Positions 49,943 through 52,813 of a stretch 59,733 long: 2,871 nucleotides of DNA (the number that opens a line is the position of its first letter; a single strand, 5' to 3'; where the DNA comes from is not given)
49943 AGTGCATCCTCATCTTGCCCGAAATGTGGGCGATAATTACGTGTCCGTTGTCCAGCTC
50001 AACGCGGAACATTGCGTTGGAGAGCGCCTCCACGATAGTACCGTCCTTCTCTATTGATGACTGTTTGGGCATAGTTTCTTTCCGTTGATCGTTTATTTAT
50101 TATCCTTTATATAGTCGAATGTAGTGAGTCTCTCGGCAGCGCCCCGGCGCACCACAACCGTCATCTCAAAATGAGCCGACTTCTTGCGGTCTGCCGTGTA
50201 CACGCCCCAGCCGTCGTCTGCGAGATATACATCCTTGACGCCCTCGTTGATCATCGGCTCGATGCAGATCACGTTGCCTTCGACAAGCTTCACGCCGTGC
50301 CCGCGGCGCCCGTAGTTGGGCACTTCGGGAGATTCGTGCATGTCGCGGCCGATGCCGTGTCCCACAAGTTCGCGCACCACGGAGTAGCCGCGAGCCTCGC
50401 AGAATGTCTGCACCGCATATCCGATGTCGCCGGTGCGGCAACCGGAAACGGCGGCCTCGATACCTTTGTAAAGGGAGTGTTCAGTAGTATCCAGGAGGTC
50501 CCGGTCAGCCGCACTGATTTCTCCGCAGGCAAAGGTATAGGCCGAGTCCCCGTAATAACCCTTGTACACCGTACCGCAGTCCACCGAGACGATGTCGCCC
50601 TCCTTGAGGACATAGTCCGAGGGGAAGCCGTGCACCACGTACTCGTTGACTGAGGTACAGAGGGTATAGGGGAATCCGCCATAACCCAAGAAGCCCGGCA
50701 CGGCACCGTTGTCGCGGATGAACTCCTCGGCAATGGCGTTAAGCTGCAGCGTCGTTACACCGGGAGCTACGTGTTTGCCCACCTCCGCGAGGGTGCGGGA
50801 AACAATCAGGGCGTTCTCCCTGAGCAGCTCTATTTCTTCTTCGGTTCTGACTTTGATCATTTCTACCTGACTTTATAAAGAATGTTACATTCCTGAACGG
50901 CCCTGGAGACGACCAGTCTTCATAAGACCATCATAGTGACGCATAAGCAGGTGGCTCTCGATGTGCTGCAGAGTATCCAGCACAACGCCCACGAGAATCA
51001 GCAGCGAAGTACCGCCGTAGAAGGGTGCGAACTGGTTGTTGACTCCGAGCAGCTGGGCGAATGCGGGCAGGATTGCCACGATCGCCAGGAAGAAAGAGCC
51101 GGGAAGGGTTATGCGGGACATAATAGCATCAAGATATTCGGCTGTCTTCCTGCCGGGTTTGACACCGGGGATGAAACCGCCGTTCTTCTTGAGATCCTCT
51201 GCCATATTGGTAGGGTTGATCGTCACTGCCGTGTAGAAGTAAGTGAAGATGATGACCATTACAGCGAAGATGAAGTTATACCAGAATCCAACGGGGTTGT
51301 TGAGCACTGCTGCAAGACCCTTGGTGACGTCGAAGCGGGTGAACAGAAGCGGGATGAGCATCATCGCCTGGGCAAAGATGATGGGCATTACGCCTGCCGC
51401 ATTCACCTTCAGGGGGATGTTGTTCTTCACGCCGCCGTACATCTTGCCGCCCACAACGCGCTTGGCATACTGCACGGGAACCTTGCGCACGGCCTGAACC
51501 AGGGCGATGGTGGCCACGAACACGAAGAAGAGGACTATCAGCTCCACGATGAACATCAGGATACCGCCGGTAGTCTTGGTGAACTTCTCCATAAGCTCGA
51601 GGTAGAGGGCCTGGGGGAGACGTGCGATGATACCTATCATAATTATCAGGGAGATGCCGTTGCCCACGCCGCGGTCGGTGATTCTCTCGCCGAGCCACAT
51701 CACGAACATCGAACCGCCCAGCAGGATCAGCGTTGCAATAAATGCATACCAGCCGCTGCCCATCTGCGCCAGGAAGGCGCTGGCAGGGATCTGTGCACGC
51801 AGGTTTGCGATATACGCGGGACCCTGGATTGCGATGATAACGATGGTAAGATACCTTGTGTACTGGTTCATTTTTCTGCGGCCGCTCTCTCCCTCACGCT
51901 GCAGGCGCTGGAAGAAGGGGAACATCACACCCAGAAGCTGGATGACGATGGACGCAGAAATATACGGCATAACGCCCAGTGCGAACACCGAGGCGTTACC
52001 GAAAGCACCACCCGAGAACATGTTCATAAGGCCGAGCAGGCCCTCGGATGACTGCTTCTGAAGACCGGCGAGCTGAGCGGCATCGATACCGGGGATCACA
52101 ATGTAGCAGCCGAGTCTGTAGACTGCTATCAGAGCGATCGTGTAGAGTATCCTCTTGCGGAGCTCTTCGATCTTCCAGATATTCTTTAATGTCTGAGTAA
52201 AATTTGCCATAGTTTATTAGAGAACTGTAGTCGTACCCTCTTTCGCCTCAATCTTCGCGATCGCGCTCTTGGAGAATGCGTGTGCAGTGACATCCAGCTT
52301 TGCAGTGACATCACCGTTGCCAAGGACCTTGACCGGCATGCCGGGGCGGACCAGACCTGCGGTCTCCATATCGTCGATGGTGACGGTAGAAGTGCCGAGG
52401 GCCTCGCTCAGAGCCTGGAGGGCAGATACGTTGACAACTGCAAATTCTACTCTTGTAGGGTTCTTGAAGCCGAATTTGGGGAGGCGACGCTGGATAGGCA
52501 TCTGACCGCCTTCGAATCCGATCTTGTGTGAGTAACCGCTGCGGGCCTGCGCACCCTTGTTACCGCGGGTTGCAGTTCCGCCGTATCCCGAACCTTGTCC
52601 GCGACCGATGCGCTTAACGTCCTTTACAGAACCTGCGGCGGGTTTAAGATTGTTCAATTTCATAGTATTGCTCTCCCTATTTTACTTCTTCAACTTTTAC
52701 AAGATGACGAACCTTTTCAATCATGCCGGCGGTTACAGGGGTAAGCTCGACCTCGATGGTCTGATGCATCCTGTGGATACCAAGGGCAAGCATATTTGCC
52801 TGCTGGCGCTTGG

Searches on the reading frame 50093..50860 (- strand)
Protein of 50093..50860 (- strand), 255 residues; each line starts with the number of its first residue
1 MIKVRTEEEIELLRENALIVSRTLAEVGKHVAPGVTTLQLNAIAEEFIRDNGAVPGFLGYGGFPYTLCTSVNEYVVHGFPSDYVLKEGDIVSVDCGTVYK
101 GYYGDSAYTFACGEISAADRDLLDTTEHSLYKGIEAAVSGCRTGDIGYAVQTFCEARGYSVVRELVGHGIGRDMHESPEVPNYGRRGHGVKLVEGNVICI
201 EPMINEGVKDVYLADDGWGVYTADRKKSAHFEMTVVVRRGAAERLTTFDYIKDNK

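Call 54: search_protein_families(library=pfam, proteins=[window:50093-50860:-], max_evalue=0.001)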
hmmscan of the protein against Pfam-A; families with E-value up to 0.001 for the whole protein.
window:50093-50860:- (255 aa): 1 family
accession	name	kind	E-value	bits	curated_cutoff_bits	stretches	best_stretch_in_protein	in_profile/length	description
PF00557.29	Peptidase_M24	-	6.8e-49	166.9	23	1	11-238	1-207/208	Metallopeptidase family M24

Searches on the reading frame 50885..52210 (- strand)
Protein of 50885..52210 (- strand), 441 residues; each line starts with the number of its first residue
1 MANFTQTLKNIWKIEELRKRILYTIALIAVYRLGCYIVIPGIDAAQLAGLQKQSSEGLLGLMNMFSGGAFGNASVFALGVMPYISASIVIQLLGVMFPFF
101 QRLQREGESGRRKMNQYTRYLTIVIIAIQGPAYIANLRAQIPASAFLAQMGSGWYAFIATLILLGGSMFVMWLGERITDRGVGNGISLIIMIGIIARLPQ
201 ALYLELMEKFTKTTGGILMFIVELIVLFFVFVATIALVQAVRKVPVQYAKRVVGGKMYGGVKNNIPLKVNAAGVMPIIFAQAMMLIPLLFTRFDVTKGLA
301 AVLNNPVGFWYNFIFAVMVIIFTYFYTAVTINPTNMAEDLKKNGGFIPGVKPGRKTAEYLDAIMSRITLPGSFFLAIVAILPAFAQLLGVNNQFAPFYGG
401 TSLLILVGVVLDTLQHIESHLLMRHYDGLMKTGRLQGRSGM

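Call 54: search_protein_families(library=pfam, proteins=[window:50885-52210:-], max_evalue=0.001)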
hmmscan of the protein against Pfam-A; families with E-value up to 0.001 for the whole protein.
window:50885-52210:- (441 aa): 1 family
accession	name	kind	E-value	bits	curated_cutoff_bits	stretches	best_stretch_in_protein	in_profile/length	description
PF00344.25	SecY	-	2.2e-106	356.1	32.2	1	74-414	1-306/306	SecY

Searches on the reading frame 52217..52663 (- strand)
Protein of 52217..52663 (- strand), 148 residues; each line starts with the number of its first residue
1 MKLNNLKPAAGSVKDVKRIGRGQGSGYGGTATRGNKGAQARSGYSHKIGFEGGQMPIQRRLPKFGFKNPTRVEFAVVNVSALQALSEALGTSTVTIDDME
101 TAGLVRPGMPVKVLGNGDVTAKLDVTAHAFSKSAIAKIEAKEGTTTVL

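Call 54: search_protein_families(library=pfam, proteins=[window:52217-52663:-], max_evalue=0.001)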
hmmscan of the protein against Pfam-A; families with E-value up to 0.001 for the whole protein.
window:52217-52663:- (148 aa): 1 family
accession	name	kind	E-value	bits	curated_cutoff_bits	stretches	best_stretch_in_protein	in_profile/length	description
PF00828.25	Ribosomal_L27A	-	1.4e-18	67.5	21.5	1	76-145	1-71/72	Ribosomal proteins 50S-L15, 50S-L18e, 60S-L27A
